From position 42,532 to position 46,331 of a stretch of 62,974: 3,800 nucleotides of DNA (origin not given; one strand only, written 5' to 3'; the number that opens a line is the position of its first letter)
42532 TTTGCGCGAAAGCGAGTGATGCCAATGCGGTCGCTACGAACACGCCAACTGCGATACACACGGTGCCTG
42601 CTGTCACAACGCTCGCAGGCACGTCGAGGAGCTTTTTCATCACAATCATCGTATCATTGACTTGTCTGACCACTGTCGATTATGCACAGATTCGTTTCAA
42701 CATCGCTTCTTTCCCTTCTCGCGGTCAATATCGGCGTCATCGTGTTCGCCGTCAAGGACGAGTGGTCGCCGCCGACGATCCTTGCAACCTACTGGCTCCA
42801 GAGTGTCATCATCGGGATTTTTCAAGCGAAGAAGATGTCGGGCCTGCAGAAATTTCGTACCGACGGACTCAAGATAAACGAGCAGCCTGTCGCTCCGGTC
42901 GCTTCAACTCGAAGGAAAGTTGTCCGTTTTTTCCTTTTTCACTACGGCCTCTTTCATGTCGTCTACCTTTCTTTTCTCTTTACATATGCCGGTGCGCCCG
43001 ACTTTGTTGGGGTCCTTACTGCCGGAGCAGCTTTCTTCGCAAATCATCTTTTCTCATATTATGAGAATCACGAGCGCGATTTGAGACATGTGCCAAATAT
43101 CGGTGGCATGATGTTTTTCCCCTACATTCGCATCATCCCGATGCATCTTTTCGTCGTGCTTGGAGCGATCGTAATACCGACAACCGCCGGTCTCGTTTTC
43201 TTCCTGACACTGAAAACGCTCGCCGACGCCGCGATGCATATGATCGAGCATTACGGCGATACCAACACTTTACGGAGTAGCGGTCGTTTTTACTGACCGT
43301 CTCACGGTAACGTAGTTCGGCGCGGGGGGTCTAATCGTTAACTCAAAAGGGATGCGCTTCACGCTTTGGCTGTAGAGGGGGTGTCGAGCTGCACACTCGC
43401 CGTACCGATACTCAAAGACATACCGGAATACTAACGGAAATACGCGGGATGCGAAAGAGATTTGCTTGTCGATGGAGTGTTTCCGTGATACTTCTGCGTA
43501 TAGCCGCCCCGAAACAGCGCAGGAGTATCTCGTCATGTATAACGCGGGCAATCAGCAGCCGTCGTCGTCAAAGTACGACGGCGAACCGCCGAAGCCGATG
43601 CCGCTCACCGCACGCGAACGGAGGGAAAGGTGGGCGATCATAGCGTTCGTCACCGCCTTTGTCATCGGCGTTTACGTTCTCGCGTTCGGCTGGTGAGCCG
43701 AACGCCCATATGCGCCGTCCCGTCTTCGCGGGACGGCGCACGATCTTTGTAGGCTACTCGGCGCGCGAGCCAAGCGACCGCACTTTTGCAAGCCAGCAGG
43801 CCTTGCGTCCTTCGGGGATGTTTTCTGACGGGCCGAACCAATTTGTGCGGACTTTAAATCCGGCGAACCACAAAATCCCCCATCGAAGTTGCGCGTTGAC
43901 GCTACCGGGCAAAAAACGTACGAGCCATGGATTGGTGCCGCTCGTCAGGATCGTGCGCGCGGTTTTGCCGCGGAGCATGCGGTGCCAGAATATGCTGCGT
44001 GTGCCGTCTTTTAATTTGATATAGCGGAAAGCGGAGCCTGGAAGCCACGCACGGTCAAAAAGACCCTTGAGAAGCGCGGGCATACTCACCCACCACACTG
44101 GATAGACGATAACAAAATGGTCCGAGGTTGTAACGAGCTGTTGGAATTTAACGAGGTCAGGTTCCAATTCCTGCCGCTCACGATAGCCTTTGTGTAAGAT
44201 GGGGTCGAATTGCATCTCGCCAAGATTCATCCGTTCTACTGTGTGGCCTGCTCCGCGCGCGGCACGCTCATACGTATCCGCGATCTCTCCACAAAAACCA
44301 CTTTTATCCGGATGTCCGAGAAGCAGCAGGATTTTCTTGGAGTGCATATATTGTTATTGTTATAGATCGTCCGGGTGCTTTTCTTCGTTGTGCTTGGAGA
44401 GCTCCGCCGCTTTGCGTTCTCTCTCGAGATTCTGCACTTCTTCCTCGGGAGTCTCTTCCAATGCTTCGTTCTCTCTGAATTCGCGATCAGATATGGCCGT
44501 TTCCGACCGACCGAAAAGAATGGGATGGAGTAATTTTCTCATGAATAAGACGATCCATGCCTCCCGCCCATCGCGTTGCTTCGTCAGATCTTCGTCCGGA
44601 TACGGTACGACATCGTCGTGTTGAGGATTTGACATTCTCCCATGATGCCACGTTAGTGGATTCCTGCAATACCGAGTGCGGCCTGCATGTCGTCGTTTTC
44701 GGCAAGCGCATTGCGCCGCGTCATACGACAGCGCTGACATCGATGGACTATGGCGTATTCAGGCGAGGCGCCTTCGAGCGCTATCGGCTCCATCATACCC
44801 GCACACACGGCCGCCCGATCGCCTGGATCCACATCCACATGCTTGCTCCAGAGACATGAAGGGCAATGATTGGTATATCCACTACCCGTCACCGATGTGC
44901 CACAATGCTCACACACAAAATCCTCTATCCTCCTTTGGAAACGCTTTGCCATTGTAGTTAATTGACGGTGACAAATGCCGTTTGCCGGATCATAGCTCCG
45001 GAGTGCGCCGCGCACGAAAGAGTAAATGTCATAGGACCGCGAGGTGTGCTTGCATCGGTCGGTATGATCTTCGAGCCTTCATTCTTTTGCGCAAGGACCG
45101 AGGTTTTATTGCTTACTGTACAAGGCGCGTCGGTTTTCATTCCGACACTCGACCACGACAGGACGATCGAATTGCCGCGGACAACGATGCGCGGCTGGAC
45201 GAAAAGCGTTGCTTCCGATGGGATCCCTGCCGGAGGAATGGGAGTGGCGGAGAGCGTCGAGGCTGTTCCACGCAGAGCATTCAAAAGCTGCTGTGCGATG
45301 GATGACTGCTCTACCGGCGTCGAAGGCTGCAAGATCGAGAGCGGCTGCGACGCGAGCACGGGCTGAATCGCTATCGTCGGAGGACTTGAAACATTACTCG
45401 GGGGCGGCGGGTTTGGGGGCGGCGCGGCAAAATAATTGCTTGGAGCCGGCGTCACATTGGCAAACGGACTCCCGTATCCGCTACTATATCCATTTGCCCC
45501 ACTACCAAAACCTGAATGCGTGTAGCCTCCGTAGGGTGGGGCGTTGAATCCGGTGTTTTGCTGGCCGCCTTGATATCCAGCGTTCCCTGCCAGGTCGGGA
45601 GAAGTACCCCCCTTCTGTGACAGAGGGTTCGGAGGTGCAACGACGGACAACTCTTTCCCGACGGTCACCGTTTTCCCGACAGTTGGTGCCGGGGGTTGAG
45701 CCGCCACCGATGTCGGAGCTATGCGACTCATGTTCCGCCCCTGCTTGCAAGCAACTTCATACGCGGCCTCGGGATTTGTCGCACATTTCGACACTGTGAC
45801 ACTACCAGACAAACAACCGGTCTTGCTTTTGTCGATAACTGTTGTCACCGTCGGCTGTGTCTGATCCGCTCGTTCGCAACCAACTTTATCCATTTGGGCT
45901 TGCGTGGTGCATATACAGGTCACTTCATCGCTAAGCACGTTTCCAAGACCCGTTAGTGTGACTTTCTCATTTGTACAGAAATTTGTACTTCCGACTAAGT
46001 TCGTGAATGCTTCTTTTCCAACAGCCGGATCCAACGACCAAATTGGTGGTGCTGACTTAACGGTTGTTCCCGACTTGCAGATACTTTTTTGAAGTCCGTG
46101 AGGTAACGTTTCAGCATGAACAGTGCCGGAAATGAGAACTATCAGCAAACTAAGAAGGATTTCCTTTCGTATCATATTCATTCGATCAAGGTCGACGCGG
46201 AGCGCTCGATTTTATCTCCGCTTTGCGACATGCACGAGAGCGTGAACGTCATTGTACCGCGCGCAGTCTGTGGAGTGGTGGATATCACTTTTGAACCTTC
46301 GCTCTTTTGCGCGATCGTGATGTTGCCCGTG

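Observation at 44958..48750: Three tandem secreted paralogs: different (putatively peptidoglycan-cleaving) N-modules fused to one conserved 84-aa C-terminal domain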

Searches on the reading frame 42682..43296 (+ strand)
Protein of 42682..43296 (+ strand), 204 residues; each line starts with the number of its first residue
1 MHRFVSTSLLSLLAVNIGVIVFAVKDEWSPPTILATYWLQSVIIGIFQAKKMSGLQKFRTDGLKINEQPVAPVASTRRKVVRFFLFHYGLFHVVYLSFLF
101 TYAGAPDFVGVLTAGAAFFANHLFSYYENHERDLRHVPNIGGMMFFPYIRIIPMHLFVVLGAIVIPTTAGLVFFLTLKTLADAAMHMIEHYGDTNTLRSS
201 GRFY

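Call 72: search_protein_families(library=pfam, proteins=[window:42682-43296:+], max_evalue=0.001)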
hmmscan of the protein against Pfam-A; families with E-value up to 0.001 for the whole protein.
window:42682-43296:+ (204 aa): 1 family
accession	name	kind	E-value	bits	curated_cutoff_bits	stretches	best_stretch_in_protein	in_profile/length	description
PF20108.4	DUF6498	-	5e-37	127.6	23.7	1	6-193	9-201/207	Family of unknown function (DUF6498)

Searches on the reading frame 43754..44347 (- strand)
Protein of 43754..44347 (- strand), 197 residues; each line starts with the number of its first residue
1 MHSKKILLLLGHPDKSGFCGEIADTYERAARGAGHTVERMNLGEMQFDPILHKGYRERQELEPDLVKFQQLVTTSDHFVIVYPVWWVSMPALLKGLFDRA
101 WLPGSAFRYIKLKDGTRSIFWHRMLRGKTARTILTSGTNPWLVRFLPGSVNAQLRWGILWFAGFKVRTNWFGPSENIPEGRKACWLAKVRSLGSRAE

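Call 72: search_protein_families(library=pfam, proteins=[window:43754-44347:-], max_evalue=0.001)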
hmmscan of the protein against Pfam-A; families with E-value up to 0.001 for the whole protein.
window:43754-44347:- (197 aa): 2 families
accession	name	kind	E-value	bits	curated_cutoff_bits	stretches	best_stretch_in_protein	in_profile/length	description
PF02525.22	Flavodoxin_2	-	5.7e-29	101.7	27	1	4-166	1-169/198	Flavodoxin-like fold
PF03358.20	FMN_red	-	5.2e-15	55.8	24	1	5-102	2-98/152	NADPH-dependent FMN reductase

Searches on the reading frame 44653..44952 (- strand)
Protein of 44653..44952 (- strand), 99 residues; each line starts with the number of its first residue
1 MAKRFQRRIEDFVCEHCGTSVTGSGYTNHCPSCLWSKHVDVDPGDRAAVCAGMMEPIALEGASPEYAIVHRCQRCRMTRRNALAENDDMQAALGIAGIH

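Call 72: search_protein_families(library=pfam, proteins=[window:44653-44952:-], max_evalue=0.001)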
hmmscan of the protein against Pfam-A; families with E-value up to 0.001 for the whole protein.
window:44653-44952:- (99 aa): 1 family
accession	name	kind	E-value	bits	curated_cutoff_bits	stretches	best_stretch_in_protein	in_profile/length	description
PF12647.12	RNHCP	-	1.8e-29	102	24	1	10-90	2-87/90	RNHCP domain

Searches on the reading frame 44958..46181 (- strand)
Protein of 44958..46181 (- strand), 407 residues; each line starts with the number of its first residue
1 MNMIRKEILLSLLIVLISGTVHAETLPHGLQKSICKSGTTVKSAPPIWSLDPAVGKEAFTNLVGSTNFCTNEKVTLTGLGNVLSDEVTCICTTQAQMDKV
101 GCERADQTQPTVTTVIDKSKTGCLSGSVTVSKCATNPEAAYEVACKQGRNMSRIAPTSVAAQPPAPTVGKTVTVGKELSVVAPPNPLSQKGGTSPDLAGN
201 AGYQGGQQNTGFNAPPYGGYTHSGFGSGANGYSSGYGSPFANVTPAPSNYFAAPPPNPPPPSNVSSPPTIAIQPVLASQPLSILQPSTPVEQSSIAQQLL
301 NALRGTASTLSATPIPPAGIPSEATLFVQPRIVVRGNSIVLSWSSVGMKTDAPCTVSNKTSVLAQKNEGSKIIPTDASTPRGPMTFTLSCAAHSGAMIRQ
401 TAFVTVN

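Call 4: search_protein_families(library=pfam, proteins=[window:44958-46181:-], max_evalue=1)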
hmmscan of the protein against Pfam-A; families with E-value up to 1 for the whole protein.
window:44958-46181:- (407 aa): 0 families

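Call 5: search_protein_families(library=ncbifam, proteins=[window:44958-46181:-], max_evalue=1)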
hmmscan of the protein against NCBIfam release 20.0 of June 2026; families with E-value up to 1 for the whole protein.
window:44958-46181:- (407 aa): 0 families

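Call 11: search_solved_structures(query=window:44958-46181:-, max_evalue=10, show_alignments=1)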
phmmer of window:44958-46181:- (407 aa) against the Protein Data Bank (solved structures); distinct sequences matched with E-value up to 10: 0.

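Call 52: predict_structure(alignment_id=A5)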
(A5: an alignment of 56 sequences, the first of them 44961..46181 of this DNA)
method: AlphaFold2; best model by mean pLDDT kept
length: 407 residues; sequences in the alignment: 56
mean_pLDDT: 57.0   pTM: 0.33
mean pLDDT of the five models: 57.0, 56.5, 56.4, 53.9, 53.8
residues with pLDDT >= 90: 88; 70-90: 19; 50-70: 82; < 50: 218
segments of 3 or more residues with pLDDT < 50: 1-3, 14-50, 59-74, 76-91, 106-110, 144-252, 263-287
pLDDT, mean of each block of 10 residues (from residue 1): 58 38 35 43 42 54 36 45 35 56 47 64 65 61 47 32 31 30 35 32 32 37 36 36 42 59 47 41 45 69 62 78 98 98 98 97 98 98 98 97 98
secondary structure, 60 per line:
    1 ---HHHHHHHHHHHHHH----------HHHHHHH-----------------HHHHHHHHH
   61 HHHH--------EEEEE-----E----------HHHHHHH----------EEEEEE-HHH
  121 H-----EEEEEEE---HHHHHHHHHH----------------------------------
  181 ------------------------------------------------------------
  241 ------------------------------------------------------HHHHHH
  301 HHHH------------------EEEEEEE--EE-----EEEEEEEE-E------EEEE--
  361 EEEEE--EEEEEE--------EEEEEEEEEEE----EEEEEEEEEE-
elements in order: H4-17 H28-34 H52-64 E73-77 H94-100 E111-116 H118-121 E127-133 H137-146 H295-304 E323-329 E339-346 E355-358 E361-365 E368-373 E382-392 E397-406

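Call 56: fold_search(model_id=the predicted structure, library=pdb)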
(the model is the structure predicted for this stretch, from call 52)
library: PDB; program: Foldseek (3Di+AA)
matches with E <= 10: 1766; with E <= 0.001: 6
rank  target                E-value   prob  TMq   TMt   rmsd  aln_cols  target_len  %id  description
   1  2p9r_B                2.5e-04  1.00  0.16  0.56   5.1       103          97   14  Human alpha2-macroglogulin is composed of multiple domains, as predicted by homology with complement component C3 (released 2007-08-21)
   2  4tn9_A                5.1e-04  1.00  0.17  0.67   3.2        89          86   12  Crystal structure of Clostridium histolyticum ColG collagenase polycystic kidney disease-like domain at 1.4 Angstrom r (released 2015-03-11)
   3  2y72_A                5.1e-04  1.00  0.17  0.65   3.5        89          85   12  Crystal structure of the PKD Domain of Collagenase G from Clostridium Histolyticum at 1.18 Angstrom Resolution. (released 2011-09-28)
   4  2p9r_A                5.4e-04  1.00  0.16  0.54   5.1       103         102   14  Human alpha2-macroglogulin is composed of multiple domains, as predicted by homology with complement component C3 (released 2007-08-21)
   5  9kvu                  8.9e-04  1.00  0.17  0.60   4.1        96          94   17  Structure of B1 domain in the bifunctional enzyme CelAly (released 2026-03-18)
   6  4jrw_A                9.9e-04  1.00  0.17  0.65   3.2        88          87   12  Crystal structure of Clostridium histolyticum colg collagenase PKD domain 2 at 1.6 Angstrom resolution (released 2014-05-21)
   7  4jgu_A                1.1e-03  1.00  0.16  0.57   4.2        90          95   18  Crystal structure of Clostridium histolyticum ColH collagenase polycystic kidney-disease-like domain 2b at 1.4 Angstro (released 2014-03-05)
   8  3pdg                  1.1e-03  1.00  0.16  0.56   4.3        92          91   14  Structures of Clostridium thermocellum CbhA fibronectin(III)-like modules (released 2011-11-23)
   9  4aqo                  1.2e-03  1.00  0.16  0.62   4.2        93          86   13  CRYSTAL STRUCTURE OF THE CALCIUM BOUND PKD-like DOMAIN OF COLLAGENASE G FROM CLOSTRIDIUM HISTOLYTICUM AT 0.99 ANGSTROM R (released 2013-06-05)
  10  4y88                  1.3e-03  1.00  0.14  0.43   7.7       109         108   14  Crystal structure of the N-terminal domain of CEACAM8 (released 2015-10-07)
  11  4wtz_G                1.3e-03  1.00  0.13  0.41   7.9       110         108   14  Human CEACAM6-CEACAM8 N-domain heterodimer complex (released 2015-11-04)
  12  4y89_A                1.6e-03  1.00  0.17  0.54   4.8       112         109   12  Crystal structure of the N-terminal domain of CEACAM7 (released 2015-09-02)
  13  4wtz_H                1.7e-03  1.00  0.15  0.46   5.7       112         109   13  Human CEACAM6-CEACAM8 N-domain heterodimer complex (released 2015-11-04)
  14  6s5w_A                1.7e-03  1.00  0.16  0.47   4.8        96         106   11  Structure of Rib domain 'Rib Long' from Lactobacillus acidophilus (released 2019-12-11)
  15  2oxh_D                1.8e-03  1.00  0.17  0.55   2.9        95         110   13  The SOXYZ Complex of Paracoccus Pantotrophus (released 2007-05-22)
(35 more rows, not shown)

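Call 92: search_protein_families(library=phrogs, proteins=[window:44958-46181:-], max_evalue=0.01)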
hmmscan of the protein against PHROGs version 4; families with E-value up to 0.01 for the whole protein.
window:44958-46181:- (407 aa): 0 families
